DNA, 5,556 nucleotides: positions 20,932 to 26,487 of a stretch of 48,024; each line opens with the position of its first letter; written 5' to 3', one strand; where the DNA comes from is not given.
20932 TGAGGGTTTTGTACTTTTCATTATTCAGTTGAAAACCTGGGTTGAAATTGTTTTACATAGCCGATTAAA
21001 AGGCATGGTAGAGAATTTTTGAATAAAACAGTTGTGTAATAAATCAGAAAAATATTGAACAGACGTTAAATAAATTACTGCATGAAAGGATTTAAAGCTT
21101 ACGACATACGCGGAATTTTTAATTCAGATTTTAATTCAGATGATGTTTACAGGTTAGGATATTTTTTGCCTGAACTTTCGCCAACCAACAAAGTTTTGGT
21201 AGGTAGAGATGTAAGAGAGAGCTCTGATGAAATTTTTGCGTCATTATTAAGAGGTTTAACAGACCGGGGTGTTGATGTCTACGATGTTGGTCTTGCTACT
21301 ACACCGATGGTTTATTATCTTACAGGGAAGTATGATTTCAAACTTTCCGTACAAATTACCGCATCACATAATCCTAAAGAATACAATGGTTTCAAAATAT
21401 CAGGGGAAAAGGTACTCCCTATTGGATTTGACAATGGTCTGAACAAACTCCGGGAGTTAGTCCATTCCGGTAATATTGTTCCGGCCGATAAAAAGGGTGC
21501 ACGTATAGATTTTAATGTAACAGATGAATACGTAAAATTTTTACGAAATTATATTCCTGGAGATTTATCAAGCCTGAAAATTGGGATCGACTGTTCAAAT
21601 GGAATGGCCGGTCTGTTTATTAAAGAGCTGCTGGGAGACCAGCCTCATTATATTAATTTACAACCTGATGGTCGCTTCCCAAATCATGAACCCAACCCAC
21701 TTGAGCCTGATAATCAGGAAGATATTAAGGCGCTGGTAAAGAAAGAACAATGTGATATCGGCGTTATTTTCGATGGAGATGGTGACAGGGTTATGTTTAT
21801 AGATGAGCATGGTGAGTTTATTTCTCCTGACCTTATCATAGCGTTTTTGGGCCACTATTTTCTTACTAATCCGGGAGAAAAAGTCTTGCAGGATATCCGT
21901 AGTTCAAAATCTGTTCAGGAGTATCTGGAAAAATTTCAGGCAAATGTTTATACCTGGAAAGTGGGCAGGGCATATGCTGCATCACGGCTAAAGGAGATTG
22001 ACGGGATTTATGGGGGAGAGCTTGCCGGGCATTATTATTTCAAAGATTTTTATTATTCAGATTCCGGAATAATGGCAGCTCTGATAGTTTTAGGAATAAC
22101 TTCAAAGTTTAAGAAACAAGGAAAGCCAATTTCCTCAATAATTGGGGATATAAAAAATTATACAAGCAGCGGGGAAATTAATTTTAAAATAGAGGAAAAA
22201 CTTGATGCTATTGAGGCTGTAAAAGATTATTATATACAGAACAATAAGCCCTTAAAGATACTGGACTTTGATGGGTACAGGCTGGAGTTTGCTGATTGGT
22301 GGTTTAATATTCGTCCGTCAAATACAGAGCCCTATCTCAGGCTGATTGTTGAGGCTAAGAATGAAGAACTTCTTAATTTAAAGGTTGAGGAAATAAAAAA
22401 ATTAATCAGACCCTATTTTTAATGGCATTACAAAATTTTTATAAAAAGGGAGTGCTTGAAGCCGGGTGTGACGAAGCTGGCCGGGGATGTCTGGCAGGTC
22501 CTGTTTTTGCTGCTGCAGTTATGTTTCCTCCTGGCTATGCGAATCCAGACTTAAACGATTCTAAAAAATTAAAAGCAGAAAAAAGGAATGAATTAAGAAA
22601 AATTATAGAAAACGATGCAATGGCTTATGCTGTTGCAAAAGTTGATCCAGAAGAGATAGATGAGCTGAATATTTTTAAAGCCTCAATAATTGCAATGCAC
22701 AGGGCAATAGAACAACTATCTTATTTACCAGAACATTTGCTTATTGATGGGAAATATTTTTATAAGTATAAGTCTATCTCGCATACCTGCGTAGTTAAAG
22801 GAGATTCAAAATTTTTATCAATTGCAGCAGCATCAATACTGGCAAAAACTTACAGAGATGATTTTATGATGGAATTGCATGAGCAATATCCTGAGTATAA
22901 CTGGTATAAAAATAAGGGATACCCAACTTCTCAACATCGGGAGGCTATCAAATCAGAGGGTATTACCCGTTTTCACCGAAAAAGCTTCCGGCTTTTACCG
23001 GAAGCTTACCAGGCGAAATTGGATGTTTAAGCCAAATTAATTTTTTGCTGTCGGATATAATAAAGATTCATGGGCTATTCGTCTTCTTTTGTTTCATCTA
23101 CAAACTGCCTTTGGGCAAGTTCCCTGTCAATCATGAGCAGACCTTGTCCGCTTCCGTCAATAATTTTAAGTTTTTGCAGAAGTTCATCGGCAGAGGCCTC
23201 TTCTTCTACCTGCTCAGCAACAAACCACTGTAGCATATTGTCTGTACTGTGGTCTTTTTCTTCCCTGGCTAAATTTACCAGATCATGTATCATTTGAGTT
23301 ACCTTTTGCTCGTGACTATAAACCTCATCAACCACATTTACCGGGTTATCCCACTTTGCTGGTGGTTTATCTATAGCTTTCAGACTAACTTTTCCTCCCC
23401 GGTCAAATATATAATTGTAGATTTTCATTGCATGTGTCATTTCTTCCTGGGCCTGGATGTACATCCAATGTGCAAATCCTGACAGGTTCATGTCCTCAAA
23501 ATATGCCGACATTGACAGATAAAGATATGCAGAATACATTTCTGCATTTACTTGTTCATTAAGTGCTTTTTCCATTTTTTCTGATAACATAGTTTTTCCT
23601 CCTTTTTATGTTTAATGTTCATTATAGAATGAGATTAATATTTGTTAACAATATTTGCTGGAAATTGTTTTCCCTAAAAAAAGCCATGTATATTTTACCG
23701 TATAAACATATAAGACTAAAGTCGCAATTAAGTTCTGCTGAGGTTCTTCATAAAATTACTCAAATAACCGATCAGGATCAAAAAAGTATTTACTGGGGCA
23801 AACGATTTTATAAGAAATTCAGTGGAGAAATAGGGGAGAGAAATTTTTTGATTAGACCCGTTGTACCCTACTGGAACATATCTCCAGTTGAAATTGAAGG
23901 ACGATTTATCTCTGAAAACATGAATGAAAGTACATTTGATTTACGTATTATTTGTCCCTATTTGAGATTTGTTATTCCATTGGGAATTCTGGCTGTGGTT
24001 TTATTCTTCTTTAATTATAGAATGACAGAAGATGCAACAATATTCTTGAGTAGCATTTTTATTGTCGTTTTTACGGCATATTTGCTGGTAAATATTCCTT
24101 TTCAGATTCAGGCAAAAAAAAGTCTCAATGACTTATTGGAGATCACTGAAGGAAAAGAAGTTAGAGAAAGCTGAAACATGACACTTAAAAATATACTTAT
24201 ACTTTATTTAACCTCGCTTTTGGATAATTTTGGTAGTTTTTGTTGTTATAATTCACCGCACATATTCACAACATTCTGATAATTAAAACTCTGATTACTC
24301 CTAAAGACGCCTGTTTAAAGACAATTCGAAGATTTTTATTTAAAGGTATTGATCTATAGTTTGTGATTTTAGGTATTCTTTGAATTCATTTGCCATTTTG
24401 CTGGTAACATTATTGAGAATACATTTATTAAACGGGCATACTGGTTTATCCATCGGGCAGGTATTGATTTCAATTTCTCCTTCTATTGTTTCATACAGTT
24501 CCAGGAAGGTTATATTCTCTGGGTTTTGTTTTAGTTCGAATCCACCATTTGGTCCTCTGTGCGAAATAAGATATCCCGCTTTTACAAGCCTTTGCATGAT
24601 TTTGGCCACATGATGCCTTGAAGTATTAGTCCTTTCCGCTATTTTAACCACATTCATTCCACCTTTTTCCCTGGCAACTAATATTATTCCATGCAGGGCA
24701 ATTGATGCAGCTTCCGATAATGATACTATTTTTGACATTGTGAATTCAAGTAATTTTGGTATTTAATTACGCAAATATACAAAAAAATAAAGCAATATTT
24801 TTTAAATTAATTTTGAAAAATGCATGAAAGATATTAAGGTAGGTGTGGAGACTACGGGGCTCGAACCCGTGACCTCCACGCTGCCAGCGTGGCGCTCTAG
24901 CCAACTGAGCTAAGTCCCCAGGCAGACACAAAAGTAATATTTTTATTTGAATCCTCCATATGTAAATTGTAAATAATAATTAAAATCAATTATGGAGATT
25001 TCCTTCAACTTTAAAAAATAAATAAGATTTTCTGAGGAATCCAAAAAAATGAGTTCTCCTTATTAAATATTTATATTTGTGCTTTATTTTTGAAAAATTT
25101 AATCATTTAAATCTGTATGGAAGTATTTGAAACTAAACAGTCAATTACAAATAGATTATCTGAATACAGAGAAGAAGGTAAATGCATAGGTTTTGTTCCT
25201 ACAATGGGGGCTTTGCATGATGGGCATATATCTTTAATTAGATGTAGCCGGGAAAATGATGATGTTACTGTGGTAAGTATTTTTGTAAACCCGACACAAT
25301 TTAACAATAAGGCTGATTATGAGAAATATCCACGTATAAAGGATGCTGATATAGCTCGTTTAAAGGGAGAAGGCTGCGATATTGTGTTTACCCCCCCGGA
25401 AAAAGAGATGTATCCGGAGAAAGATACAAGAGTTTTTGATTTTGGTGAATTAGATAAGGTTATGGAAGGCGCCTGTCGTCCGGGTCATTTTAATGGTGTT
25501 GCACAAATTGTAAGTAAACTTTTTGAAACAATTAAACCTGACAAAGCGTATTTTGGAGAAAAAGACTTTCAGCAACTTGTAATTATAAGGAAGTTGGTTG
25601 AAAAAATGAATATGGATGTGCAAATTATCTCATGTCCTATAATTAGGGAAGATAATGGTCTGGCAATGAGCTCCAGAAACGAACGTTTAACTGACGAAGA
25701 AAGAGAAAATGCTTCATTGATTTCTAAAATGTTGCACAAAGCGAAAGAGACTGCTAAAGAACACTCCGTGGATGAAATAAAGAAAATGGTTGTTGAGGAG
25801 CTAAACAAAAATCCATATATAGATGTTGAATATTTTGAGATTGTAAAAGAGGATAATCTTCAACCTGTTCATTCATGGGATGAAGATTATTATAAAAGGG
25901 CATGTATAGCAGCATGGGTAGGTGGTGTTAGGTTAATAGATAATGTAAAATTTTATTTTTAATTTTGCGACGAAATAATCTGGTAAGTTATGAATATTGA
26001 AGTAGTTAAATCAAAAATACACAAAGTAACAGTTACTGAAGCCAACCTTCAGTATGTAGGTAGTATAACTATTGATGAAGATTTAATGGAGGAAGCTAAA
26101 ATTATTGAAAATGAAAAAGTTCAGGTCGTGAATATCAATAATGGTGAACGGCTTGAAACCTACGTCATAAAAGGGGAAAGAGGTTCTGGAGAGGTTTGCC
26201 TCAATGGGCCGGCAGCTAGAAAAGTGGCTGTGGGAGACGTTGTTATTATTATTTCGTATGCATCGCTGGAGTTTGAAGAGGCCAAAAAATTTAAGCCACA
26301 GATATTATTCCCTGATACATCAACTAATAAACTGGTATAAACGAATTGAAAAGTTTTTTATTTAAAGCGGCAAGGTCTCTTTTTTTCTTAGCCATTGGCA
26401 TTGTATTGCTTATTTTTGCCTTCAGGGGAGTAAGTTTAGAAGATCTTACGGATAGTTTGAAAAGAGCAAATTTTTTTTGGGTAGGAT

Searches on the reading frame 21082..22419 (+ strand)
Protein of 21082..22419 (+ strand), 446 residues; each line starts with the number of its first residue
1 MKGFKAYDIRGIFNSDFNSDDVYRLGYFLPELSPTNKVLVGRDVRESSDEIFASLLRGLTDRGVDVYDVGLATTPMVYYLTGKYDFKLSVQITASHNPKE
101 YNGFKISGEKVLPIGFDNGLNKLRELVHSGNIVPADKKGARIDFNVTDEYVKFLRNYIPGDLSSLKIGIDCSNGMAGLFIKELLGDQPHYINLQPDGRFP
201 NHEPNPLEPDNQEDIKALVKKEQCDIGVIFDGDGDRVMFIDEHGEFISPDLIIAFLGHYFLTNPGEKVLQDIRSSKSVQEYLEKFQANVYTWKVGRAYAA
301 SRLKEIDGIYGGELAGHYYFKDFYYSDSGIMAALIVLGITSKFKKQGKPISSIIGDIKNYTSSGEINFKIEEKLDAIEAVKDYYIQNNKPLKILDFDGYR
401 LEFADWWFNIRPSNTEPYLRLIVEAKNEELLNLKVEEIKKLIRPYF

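Call 3: search_protein_families(library=pfam, proteins=[window:21082-22419:+])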
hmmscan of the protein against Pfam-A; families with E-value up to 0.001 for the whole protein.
window:21082-22419:+ (446 aa): 4 families
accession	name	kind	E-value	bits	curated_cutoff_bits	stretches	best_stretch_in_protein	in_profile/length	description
PF02878.22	PGM_PMM_I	-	1.6e-31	109.3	22.5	1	2-115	2-120/138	Phosphoglucomutase/phosphomannomutase, alpha/beta/alpha domain I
PF02879.22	PGM_PMM_II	-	3.1e-22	79.5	29.3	1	148-244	1-103/103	Phosphoglucomutase/phosphomannomutase, alpha/beta/alpha domain II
PF02880.22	PGM_PMM_III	-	2.9e-18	66.5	20.7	1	249-358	2-113/115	Phosphoglucomutase/phosphomannomutase, alpha/beta/alpha domain III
PF00408.26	PGM_PMM_IV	-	1.6e-11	44.6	23.1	1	365-438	1-65/68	Phosphoglucomutase/phosphomannomutase, C-terminal domain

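Call 71: search_protein_families(library=ncbifam, proteins=[window:21082-22419:+])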
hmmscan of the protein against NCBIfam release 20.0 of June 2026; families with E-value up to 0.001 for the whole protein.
window:21082-22419:+ (446 aa): 6 families
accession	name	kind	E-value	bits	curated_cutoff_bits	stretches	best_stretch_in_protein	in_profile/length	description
NF007088.0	PRK09542.1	equivalog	1.1e-105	354.3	618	1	4-443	12-454/456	phosphomannomutase/phosphoglucomutase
TIGR03990.1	Arch_GlmM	equivalog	8.3e-99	331.4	439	1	4-441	4-443/444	phosphoglucosamine mutase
NF011943.0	PRK15414.1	subfamily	1.6e-84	284.5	801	1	3-442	6-454/456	phosphomannomutase CpsG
NF046027.1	PhglucPhmanMutPgmG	equivalog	3.3e-80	270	600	1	5-440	11-448/460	phosphoglucomutase/phosphomannomutase PgmG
TIGR01455.1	glmM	equivalog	1.1e-54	185.8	447.55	1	32-442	34-440/442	phosphoglucosamine mutase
NF005737.0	PRK07564.1-1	equivalog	7.4e-06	24.8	378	1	180-257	226-302/543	alpha-D-glucose phosphate-specific phosphoglucomutase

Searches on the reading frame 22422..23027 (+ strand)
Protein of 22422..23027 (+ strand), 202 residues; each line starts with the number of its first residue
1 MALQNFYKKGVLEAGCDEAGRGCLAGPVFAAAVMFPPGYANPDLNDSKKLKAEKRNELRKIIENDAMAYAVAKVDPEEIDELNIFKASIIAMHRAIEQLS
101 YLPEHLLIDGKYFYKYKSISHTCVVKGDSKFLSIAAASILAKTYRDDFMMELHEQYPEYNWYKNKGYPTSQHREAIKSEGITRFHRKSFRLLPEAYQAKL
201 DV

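Call 62: search_protein_families(library=pfam, proteins=[window:22422-23027:+])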
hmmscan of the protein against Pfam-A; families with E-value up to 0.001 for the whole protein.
window:22422-23027:+ (202 aa): 1 family
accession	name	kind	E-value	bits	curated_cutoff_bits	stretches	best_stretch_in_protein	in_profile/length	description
PF01351.25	RNase_HII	-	2.7e-42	145.4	25.8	1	14-190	1-197/199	Ribonuclease HII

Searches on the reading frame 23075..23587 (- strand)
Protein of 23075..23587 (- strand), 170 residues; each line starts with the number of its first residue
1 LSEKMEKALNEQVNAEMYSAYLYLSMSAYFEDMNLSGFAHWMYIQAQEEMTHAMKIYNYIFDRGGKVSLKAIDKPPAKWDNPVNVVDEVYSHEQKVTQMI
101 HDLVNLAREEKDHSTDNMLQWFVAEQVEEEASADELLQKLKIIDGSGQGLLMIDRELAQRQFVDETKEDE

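Call 62: search_protein_families(library=pfam, proteins=[window:23075-23587:-])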
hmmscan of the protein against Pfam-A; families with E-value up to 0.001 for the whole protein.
window:23075-23587:- (170 aa): 1 family
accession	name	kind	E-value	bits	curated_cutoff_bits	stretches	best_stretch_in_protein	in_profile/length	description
PF00210.30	Ferritin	-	1.6e-48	164.7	24.5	1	7-141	2-140/142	Ferritin-like domain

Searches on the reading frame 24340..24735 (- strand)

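Call 63: search_protein_families(library=pfam, proteins=[window:24340-24735:-])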
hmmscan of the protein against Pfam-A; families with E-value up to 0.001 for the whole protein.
window:24340-24735:- (131 aa): 6 families
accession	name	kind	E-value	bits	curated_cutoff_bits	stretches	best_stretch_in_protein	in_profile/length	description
PF02082.26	Rrf2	-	1.9e-28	99.7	30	1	6-129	1-128/132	Iron-dependent Transcriptional regulator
PF13412.12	HTH_24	-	4e-05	23.5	21.9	1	17-56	8-47/48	Winged helix-turn-helix DNA-binding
PF01047.28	MarR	-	7.1e-05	23.1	24.6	1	20-62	11-53/59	MarR family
PF12802.13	MarR_2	-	9.3e-05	23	27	1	20-62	14-56/61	MarR family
PF01978.25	TrmB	-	0.00042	20.5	25.6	1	19-60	17-56/68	Sugar-specific transcriptional regulator TrmB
PF15977.11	HTH_46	-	0.00065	20.1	29.3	0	29-61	25-58/68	Winged helix-turn-helix DNA binding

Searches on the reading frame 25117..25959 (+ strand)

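Call 63: search_protein_families(library=pfam, proteins=[window:25117-25959:+])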
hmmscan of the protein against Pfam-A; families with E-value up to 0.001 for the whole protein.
window:25117-25959:+ (281 aa): 1 family
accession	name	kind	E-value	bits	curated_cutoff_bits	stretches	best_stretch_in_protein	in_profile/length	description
PF02569.21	Pantoate_ligase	-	9e-102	340.2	20.7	1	3-277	2-267/268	Pantoate-beta-alanine ligase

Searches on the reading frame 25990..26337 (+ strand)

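Call 63: search_protein_families(library=pfam, proteins=[window:25990-26337:+])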
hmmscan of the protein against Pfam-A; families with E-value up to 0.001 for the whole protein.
window:25990-26337:+ (116 aa): 1 family
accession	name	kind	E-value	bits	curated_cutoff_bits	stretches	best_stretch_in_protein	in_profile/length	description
PF02261.22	Asp_decarbox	-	4.7e-51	172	25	1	1-112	1-112/115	Aspartate decarboxylase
